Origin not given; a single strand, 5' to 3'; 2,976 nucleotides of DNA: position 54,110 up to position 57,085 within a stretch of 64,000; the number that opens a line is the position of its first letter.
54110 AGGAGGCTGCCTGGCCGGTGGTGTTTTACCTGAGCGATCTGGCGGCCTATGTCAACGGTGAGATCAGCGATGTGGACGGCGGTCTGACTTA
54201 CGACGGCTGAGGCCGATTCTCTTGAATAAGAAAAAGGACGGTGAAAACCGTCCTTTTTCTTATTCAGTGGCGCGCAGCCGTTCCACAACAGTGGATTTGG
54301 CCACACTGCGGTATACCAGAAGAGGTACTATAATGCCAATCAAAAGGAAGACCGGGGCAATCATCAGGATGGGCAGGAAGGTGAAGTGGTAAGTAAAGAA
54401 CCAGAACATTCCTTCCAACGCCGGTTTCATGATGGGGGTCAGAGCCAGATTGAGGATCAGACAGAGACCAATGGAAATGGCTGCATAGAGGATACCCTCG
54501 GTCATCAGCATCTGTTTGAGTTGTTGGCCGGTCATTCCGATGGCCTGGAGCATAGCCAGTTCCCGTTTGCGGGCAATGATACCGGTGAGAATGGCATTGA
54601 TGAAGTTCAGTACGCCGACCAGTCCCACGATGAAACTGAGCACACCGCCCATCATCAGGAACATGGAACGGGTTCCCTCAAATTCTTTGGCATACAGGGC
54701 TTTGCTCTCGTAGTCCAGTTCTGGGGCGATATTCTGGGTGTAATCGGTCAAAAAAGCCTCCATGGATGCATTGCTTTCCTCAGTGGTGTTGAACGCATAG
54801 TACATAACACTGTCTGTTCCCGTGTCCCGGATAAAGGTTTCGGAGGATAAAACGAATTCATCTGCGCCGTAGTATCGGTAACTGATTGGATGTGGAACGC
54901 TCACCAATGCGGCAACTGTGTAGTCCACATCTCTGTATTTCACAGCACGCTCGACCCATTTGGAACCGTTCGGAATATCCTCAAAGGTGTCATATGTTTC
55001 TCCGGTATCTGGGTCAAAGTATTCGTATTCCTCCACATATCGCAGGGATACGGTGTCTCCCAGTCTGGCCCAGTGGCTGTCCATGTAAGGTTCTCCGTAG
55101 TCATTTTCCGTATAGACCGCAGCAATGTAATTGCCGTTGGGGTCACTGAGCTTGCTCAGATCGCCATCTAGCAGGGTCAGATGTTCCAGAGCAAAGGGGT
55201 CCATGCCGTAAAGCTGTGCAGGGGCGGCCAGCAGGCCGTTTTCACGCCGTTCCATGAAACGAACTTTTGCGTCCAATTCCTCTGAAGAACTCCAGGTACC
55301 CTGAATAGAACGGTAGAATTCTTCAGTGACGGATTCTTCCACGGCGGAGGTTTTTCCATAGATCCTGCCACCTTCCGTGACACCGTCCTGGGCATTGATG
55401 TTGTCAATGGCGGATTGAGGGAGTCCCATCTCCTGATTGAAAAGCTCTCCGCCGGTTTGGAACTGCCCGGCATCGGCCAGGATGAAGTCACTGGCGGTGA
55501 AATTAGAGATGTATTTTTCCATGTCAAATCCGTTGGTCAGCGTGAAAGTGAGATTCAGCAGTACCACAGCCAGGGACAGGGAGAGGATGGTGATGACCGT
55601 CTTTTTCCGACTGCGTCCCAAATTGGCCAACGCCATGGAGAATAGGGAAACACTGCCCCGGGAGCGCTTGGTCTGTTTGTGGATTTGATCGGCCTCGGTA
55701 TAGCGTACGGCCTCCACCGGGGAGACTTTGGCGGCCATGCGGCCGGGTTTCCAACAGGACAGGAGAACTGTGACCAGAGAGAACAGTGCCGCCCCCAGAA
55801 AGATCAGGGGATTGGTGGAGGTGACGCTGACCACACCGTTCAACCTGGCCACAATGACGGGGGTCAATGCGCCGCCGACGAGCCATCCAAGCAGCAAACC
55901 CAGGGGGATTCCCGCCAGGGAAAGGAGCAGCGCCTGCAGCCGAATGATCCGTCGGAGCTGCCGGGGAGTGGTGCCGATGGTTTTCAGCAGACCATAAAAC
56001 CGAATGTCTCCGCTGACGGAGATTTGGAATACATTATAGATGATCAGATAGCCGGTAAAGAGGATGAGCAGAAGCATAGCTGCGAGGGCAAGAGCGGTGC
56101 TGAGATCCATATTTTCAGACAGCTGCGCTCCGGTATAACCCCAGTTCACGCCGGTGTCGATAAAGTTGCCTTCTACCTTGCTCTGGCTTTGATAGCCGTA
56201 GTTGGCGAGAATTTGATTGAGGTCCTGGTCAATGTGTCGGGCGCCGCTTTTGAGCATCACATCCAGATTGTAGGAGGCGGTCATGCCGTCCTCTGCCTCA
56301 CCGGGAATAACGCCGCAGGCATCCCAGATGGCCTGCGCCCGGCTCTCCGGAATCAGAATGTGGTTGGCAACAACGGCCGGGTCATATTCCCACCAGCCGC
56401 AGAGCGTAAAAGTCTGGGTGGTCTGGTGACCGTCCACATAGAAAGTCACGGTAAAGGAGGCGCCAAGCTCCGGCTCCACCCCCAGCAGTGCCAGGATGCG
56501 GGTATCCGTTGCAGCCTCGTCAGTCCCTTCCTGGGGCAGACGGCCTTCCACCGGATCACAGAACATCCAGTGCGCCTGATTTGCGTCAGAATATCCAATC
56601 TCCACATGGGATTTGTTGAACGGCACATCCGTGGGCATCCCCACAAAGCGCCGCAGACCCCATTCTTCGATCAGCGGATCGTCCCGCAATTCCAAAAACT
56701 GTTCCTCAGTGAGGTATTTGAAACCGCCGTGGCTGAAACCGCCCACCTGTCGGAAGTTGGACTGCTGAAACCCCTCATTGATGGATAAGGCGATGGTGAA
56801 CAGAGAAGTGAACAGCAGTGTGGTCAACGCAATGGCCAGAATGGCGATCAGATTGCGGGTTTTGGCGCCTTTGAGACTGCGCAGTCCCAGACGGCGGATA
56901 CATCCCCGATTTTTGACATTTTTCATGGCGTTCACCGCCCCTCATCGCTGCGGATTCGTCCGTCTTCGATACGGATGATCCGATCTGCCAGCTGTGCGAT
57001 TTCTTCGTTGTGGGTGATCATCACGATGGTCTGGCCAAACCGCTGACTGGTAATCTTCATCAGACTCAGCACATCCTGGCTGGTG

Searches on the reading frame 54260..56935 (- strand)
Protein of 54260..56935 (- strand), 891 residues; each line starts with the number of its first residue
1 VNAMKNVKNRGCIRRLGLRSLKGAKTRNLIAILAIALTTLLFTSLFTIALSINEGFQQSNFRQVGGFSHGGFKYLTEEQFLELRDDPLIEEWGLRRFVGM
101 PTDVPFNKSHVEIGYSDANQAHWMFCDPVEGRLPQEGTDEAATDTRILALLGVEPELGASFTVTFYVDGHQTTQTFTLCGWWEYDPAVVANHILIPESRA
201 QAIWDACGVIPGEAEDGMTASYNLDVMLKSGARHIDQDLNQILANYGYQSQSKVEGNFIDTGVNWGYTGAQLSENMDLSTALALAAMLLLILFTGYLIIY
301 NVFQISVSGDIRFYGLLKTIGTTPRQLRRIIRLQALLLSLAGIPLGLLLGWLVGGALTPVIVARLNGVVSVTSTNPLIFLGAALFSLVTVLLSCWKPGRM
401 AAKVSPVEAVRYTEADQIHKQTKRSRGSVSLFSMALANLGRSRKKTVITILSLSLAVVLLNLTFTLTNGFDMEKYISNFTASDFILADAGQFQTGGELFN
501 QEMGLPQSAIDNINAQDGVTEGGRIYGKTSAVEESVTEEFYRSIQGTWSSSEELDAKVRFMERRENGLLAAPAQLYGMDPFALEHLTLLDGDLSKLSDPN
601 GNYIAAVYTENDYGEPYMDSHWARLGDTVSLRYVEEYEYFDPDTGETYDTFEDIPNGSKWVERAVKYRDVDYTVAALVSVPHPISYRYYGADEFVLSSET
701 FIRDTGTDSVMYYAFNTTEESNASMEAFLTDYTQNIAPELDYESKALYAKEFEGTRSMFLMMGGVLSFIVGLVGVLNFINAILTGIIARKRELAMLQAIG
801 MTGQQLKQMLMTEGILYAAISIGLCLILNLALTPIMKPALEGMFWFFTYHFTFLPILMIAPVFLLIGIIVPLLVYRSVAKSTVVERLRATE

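Call 77: search_protein_families(library=pfam, proteins=[window:54260-56935:-], max_evalue=0.001)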
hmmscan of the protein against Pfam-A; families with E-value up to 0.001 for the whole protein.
window:54260-56935:- (891 aa): 1 family
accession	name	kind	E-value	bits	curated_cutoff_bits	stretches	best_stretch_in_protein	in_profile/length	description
PF02687.27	FtsX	-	4e-24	85.4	25.5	2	286-406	2-120/120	FtsX-like permease C-terminal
